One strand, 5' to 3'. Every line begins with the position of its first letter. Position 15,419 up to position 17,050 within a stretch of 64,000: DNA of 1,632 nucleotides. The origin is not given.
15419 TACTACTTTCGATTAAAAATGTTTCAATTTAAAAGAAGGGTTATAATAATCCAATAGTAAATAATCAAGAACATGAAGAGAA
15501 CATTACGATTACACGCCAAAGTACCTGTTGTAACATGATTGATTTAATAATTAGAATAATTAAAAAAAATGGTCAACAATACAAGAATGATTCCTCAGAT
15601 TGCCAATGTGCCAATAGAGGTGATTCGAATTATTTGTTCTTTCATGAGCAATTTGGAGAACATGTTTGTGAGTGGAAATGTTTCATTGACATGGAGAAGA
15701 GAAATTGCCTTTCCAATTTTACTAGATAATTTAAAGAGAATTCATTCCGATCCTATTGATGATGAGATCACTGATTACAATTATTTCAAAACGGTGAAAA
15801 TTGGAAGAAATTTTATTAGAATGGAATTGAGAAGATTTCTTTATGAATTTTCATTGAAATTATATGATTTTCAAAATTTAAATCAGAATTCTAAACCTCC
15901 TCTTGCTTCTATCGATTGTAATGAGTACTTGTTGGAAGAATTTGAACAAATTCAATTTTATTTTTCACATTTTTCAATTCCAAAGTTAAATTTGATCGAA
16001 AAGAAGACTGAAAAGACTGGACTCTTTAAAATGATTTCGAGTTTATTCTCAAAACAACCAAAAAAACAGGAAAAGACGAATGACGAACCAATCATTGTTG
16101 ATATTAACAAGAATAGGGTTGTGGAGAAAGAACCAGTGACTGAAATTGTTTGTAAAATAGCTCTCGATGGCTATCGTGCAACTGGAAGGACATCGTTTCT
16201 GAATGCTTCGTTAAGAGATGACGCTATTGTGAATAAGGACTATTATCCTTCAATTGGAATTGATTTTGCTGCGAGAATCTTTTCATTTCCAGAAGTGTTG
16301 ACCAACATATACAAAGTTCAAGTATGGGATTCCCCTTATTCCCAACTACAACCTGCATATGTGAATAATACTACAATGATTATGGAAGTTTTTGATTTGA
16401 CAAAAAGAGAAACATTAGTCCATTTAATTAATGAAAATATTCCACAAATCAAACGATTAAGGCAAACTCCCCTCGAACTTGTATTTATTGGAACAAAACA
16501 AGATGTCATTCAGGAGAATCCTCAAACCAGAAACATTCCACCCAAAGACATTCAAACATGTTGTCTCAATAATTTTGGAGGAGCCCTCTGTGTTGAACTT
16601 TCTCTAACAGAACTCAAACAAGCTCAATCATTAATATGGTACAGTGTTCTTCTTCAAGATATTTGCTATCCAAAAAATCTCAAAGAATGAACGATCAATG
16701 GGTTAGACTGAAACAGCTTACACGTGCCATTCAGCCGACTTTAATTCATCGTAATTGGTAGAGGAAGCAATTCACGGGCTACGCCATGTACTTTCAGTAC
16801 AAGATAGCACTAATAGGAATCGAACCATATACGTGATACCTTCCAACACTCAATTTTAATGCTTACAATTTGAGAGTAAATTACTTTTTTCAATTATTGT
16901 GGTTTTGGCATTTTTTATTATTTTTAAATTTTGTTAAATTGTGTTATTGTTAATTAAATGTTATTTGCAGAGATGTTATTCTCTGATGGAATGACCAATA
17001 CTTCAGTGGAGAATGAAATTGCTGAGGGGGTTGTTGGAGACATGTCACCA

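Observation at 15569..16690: F-box-like N-terminus fused to a Rab-like pseudo-GTPase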

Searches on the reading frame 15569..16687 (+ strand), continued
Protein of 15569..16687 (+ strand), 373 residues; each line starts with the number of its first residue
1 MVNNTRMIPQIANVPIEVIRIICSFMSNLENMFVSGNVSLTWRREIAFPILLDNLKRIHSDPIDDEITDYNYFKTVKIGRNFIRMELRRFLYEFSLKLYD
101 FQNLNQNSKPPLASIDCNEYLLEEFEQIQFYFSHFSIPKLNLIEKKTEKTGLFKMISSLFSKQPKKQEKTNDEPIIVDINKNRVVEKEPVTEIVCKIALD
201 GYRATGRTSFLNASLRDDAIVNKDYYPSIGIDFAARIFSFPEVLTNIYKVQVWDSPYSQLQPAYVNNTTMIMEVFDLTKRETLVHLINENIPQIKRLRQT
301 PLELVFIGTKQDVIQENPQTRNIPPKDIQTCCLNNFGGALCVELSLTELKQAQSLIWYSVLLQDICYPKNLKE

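Call 34: predict_structure(alignment_id=A1)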
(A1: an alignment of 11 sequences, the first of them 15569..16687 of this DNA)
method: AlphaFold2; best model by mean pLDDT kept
length: 373 residues; sequences in the alignment: 11
mean_pLDDT: 72.9   pTM: 0.75
mean pLDDT of the five models: 72.9, 72.8, 72.7, 70.3, 69.5
residues with pLDDT >= 90: 76; 70-90: 176; 50-70: 49; < 50: 72
segments of 3 or more residues with pLDDT < 50: 1-8, 35-37, 108-113, 137-187, 370-373
pLDDT, mean of each block of 10 residues (from residue 1): 41 78 86 65 87 89 75 87 92 91 60 58 86 59 31 43 31 32 46 88 80 84 59 84 83 73 79 90 90 85 88 61 89 89 84 93 75 33
secondary structure, 60 per line:
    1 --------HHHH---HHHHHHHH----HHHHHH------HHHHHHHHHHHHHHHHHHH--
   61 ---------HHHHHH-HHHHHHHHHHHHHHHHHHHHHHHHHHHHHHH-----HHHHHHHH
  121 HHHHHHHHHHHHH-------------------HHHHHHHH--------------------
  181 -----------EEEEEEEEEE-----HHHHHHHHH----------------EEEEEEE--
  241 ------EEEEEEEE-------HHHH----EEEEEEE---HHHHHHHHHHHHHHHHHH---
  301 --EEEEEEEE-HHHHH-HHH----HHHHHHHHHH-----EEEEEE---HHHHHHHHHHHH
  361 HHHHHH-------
elements in order: H9-12 H16-23 H28-33 H40-58 H70-75 H77-107 H113-133 H153-160 E192-201 H207-215 E232-238 E247-254 H262-265 E270-276 H280-297 E303-310 H312-316 H325-334 E340-345 H349-366

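Call 40: fold_search(model_id=the predicted structure, library=pdb)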
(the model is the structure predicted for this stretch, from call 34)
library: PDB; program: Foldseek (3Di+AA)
matches with E <= 10: 1873; with E <= 0.001: 1556
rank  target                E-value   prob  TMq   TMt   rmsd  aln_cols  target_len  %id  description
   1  4uj5_B                3.1e-11  1.00  0.40  0.82   2.8       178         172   16  Crystal structure of human Rab11-Rabin8-FIP3 (released 2015-08-12)
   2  4lhx_A                1.3e-10  1.00  0.38  0.77   3.8       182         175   23  Crystal structure of nucleotide-free Rab8:Rabin8 (released 2013-10-09)
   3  8kb8_C                1.6e-10  1.00  0.38  0.78   2.9       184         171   20  Structure of the WDR91 WD40 domain complexed with Rab7 (released 2024-08-07)
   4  5fbl_B                2.2e-10  1.00  0.39  0.85   2.3       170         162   16  PI4KB in complex with Rab11 and the MI356 Inhibitor (released 2016-12-28)
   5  1oiw                  2.8e-10  1.00  0.39  0.84   2.8       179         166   17  X-ray structure of the small G protein Rab11a in complex with GTPgammaS (released 2004-01-08)
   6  1z0a_B                3.1e-10  1.00  0.39  0.84   2.7       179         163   16  GDP-Bound Rab2A GTPase (released 2005-07-26)
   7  4rke                  3.3e-10  1.00  0.38  0.77   3.2       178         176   17  Drosophila melanogaster Rab2 bound to GMPPNP (released 2014-12-10)
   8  4uj3_P                3.9e-10  1.00  0.39  0.80   2.7       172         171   17  Crystal structure of human Rab11-Rabin8-FIP3 (released 2015-08-12)
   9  5c46_F                3.9e-10  1.00  0.38  0.77   3.3       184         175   17  Crystal structure of an engineered construct of phosphatidylinositol 4 kinase III beta in complex with GTP gamma S loa (released 2016-01-20)
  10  4li0_B                3.9e-10  1.00  0.38  0.77   3.4       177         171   22  Crystal structure of GDP-bound Rab8:GRAB (released 2013-10-09)
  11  2f9l                  4.9e-10  1.00  0.40  0.82   3.1       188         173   15  3D structure of inactive human Rab11b GTPase (released 2006-04-04)
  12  1yzk                  5.1e-10  1.00  0.38  0.79   3.0       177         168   18  GppNHp bound Rab11 GTPase (released 2005-07-26)
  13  4fmb_F                5.7e-10  1.00  0.39  0.80   3.0       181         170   17  VirA-Rab1 complex structure (released 2012-09-05)
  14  5fbr_B                6.4e-10  1.00  0.39  0.82   2.7       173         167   17  PI4KB in complex with Rab11 and the MI359 Inhibitor (released 2016-12-28)
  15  1oiv_A                6.4e-10  1.00  0.40  0.83   2.7       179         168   16  X-ray structure of the small G protein Rab11a in complex with GDP (released 2004-01-08)
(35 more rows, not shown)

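Call 41: find_encoding_contigs(protein=P0002, flank=10000, max_places=3)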
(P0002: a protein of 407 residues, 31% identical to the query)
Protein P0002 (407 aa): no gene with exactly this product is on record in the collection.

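Call 43: find_encoding_contigs(protein=P0151, flank=10000, max_places=2)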
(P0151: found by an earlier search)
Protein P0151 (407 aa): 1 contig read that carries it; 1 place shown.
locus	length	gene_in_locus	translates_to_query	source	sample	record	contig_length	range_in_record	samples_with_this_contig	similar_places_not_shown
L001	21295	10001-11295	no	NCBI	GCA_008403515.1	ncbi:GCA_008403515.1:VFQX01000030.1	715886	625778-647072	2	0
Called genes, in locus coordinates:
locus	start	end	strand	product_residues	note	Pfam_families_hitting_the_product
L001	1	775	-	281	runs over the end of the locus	-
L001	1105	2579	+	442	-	PF23622:LRR_At1g61320_AtMIF1 (faint)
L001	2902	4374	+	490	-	-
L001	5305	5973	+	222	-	-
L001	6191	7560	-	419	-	PF04434:SWIM (weak), PF13639:zf-RING_2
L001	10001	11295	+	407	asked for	PF12937:F-box-like (faint), PF00025:Arf (weak), PF00071:Ras, PF08477:Roc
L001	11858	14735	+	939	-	-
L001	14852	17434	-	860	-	-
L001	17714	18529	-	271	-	PF04307:YdjM (faint)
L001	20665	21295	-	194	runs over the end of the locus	PF00025:Arf, PF09439:SRPRB, PF00071:Ras, PF01926:MMR_HSR1, PF04670:Gtr1_RagA, PF08477:Roc, PF00503:G-alpha (weak)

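Call 58: list_cluster_members(proteins=[P0001, P0161, P0019, P0029, P0010, P0021])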
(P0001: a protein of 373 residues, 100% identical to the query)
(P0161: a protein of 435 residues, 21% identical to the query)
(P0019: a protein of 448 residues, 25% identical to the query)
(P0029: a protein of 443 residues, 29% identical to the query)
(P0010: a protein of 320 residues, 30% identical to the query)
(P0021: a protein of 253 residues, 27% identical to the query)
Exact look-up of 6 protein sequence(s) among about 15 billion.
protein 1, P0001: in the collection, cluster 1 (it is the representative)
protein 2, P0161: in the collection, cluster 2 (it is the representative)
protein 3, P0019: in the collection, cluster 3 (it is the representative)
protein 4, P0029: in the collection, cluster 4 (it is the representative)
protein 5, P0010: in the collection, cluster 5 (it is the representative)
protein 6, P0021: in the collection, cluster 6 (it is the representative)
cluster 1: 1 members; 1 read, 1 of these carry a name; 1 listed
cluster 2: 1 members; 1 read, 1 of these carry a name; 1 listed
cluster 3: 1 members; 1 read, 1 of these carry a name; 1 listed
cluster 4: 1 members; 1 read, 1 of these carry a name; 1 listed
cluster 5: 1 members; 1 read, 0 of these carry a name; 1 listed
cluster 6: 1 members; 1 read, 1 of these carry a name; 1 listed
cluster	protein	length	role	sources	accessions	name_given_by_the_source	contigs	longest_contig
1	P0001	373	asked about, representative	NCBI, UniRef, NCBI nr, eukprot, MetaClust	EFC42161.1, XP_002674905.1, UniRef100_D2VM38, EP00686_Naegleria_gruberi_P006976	predicted protein [Naegleria gruberi] | Predicted protein n=1 Tax=Naegleria gruberi TaxID=5762 RepID=D2VM38_NAEGR | uncharacterized protein NAEGRDRAFT_50687 [Naegleria gruberi]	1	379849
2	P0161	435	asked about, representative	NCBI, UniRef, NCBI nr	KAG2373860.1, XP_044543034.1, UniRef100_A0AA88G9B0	hypothetical protein C9374_011745 [Naegleria lovaniensis] | Ras family small GTPase n=1 Tax=Naegleria lovaniensis TaxID=51637 RepID=A0AA88G9B0_NAELO | uncharacterized protein C9374_011745 [Naegleria lovaniensis]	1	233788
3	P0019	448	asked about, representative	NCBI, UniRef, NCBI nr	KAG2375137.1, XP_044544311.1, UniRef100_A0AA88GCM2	hypothetical protein C9374_010141 [Naegleria lovaniensis] | F-box domain-containing protein n=1 Tax=Naegleria lovaniensis TaxID=51637 ... | uncharacterized protein C9374_010141 [Naegleria lovaniensis]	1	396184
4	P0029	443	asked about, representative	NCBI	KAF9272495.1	hypothetical protein BGZ68_002356, partial [Mortierella alpina]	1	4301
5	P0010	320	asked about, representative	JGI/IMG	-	-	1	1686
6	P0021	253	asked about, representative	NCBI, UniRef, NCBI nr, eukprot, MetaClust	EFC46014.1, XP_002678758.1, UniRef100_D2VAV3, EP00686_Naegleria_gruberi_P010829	predicted protein [Naegleria gruberi] | Predicted protein n=1 Tax=Naegleria gruberi TaxID=5762 RepID=D2VAV3_NAEGR | uncharacterized protein NAEGRDRAFT_65991 [Naegleria gruberi]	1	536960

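Call 72: search_protein_families(library=pfam, proteins=[P0029, P0136, P0057, P0076, P0043, P0019, P0161, P0008], max_evalue=0.01)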
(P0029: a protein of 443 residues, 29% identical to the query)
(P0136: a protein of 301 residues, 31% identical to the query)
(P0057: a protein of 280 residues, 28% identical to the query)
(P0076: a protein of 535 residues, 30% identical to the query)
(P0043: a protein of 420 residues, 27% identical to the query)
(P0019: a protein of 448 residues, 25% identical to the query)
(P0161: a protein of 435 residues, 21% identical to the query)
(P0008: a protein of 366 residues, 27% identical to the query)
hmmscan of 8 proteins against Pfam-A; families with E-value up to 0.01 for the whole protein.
P0029 (443 aa): 18 families
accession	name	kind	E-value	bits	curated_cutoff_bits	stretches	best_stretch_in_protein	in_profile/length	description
PF00071.28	Ras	-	1e-87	292.2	21.6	2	103-260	1-158/162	Ras family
PF08477.19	Roc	-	1.2e-56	190.5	27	2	103-217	1-119/119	Ras of Complex, Roc, domain of DAPkinase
PF00025.27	Arf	-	1.5e-16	60.8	22.3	2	93-244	6-151/174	ADP-ribosylation factor family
PF01926.29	MMR_HSR1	-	3.1e-10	40.6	21.9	2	355-413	1-58/113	50S ribosome-binding GTPase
PF03193.22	RsgA_GTPase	-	5.2e-07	30.1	30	0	104-123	109-128/174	RsgA GTPase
PF00009.33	GTP_EFTU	-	2.6e-05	24.3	26.5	0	139-263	58-177/188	Elongation factor Tu GTP binding domain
PF13401.12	AAA_22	-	8.6e-05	23.3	27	0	105-142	9-45/130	AAA domain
PF13191.12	AAA_16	-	0.00011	23.1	32.6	0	356-380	27-51/167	AAA ATPase domain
PF13238.12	AAA_18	-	0.00048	21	29.4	0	104-203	1-67/128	AAA domain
PF12775.13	AAA_7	-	0.00053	20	25.8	0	354-398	34-79/181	P-loop containing dynein motor region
PF03266.21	NTPase_1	-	0.0006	20.1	23.9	0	103-122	1-20/168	NTPase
PF00910.28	RNA_helicase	-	0.00076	20.4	21.5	0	104-123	1-20/105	RNA helicase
PF13013.11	F-box-like_2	-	0.0015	18.9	21.6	0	268-343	13-87/107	F-box-like domain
PF05729.18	NACHT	-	0.0024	18.2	26.7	0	104-122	3-21/167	NACHT domain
PF13479.12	AAA_24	-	0.0032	17.8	27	0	355-397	4-39/195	AAA domain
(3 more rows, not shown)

P0136 (301 aa): 5 families
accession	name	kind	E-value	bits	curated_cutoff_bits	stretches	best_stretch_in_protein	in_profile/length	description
PF00071.28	Ras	-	9.7e-31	107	21.6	1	108-271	1-159/162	Ras family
PF08477.19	Roc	-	2.7e-19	70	27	1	108-227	1-119/119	Ras of Complex, Roc, domain of DAPkinase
PF01926.29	MMR_HSR1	-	0.00022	21.8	21.9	1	108-195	1-87/113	50S ribosome-binding GTPase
PF00646.38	F-box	-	0.00055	20.2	20.5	1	18-52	2-33/43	F-box domain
PF12937.12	F-box-like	-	0.0011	19.1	24.3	1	18-52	2-33/47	F-box-like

P0057 (280 aa): 4 families
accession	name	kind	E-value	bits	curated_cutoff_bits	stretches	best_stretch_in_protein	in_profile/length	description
PF00071.28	Ras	-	5.3e-50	169.6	21.6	1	135-280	1-144/162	Ras family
PF08477.19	Roc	-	2.6e-31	108.7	27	1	135-247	1-119/119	Ras of Complex, Roc, domain of DAPkinase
PF00025.27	Arf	-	2.9e-11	43.6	22.3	1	127-253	8-132/174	ADP-ribosylation factor family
PF01926.29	MMR_HSR1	-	0.00037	21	21.9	1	136-234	2-102/113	50S ribosome-binding GTPase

P0076 (535 aa): 14 families
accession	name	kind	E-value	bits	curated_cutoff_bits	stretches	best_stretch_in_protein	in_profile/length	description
PF00069.31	Pkinase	-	7.9e-65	219.3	31.7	1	8-249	2-259/263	Protein kinase domain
PF00071.28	Ras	-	2.8e-52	177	21.6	1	358-519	1-161/162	Ras family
PF07714.23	PK_Tyr_Ser-Thr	-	3e-44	151.7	23.1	1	8-249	2-256/258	Protein tyrosine and serine/threonine kinase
PF08477.19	Roc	-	5.7e-28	98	27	1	358-472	1-119/119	Ras of Complex, Roc, domain of DAPkinase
PF00025.27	Arf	-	4.8e-14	52.6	22.3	1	357-479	15-133/174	ADP-ribosylation factor family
PF14531.12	Kinase-like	-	1.4e-10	41.3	25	1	86-213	126-259/289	Kinase-like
PF17667.7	Pkinase_fungal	-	6.6e-06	25.5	24.1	1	116-188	297-376/387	Fungal protein kinase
PF01926.29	MMR_HSR1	-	3.7e-05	24.2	21.9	1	358-470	1-113/113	50S ribosome-binding GTPase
PF00009.33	GTP_EFTU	-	4.7e-05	23.5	26.5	1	392-512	58-180/188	Elongation factor Tu GTP binding domain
PF04670.18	Gtr1_RagA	-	0.00011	22.2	22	1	358-476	1-126/232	Gtr1/RagA G protein conserved region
PF03109.22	ABC1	-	0.0016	18.1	22.9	1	77-156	144-218/244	ABC1 atypical kinase-like domain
PF07387.17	Seadorna_VP7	-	0.0024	17.4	20.3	1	117-160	153-196/308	Seadornavirus VP7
PF09439.16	SRPRB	-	0.0081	16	25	0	358-478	5-126/178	Signal recognition particle receptor beta subunit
PF01636.29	APH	-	0.0087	16.3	23.2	0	123-142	167-186/239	Phosphotransferase enzyme family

P0043 (420 aa): 8 families
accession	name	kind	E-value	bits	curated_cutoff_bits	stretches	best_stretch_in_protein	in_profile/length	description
PF00071.28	Ras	-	1.1e-52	178.4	21.6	1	220-380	2-160/162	Ras family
PF08477.19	Roc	-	1.2e-29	103.4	27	1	220-335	2-119/119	Ras of Complex, Roc, domain of DAPkinase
PF00025.27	Arf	-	7.9e-13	48.7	22.3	1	219-339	16-130/174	ADP-ribosylation factor family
PF00009.33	GTP_EFTU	-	2.7e-05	24.3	26.5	1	250-377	53-183/188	Elongation factor Tu GTP binding domain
PF04670.18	Gtr1_RagA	-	0.00022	21.2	22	1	220-338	2-125/232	Gtr1/RagA G protein conserved region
PF01926.29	MMR_HSR1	-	0.0015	19.1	21.9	1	220-316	2-102/113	50S ribosome-binding GTPase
PF13191.12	AAA_16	-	0.0022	19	32.6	1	215-240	22-47/167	AAA ATPase domain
PF03193.22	RsgA_GTPase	-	0.0036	17.6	30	0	220-241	109-130/174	RsgA GTPase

P0019 (448 aa): 4 families
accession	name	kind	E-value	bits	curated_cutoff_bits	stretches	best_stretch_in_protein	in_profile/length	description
PF00071.28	Ras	-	6.2e-15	55.6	21.6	1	277-427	1-142/162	Ras family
PF12937.12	F-box-like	-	4e-07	30.1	24.3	1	33-63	3-32/47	F-box-like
PF00646.38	F-box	-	2.5e-05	24.4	20.5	1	32-63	2-32/43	F-box domain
PF08477.19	Roc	-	0.00023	21.8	27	1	278-398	2-119/119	Ras of Complex, Roc, domain of DAPkinase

P0161 (435 aa): 2 families
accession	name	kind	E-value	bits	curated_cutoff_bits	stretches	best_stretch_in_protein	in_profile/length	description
PF00071.28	Ras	-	5.4e-12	46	21.6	1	305-385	69-145/162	Ras family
PF00025.27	Arf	-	0.00078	19.4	22.3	1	303-383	77-156/174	ADP-ribosylation factor family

P0008 (366 aa): 3 families
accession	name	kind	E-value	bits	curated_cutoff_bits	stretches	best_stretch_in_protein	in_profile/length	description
PF00071.28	Ras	-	5e-20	72.1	21.6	1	192-325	1-131/162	Ras family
PF08477.19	Roc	-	1.4e-18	67.7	27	1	192-308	1-119/119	Ras of Complex, Roc, domain of DAPkinase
PF12937.12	F-box-like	-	0.0094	16.1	24.3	0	6-26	22-43/47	F-box-like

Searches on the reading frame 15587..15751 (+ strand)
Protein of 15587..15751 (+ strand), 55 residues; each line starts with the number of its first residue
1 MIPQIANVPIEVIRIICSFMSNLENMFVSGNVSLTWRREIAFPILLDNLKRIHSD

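Call 15: search_protein_families(library=pfam, proteins=[window:15587-15751:+], max_evalue=10)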
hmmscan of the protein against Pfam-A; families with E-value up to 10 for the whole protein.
seq(55 aa): 0 families

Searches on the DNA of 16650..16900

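Call 67: search_rna_families(source=window, start=16650, end=16900, threshold=evalue, max_evalue=1, show_alignments=2)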
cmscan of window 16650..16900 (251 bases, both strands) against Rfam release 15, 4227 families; matches with E-value up to 1: 1.
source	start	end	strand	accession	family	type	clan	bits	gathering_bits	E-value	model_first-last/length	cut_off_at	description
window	16805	16863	-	RF00005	tRNA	Gene; tRNA;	CL00001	20.6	29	0.048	1-71/71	no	tRNA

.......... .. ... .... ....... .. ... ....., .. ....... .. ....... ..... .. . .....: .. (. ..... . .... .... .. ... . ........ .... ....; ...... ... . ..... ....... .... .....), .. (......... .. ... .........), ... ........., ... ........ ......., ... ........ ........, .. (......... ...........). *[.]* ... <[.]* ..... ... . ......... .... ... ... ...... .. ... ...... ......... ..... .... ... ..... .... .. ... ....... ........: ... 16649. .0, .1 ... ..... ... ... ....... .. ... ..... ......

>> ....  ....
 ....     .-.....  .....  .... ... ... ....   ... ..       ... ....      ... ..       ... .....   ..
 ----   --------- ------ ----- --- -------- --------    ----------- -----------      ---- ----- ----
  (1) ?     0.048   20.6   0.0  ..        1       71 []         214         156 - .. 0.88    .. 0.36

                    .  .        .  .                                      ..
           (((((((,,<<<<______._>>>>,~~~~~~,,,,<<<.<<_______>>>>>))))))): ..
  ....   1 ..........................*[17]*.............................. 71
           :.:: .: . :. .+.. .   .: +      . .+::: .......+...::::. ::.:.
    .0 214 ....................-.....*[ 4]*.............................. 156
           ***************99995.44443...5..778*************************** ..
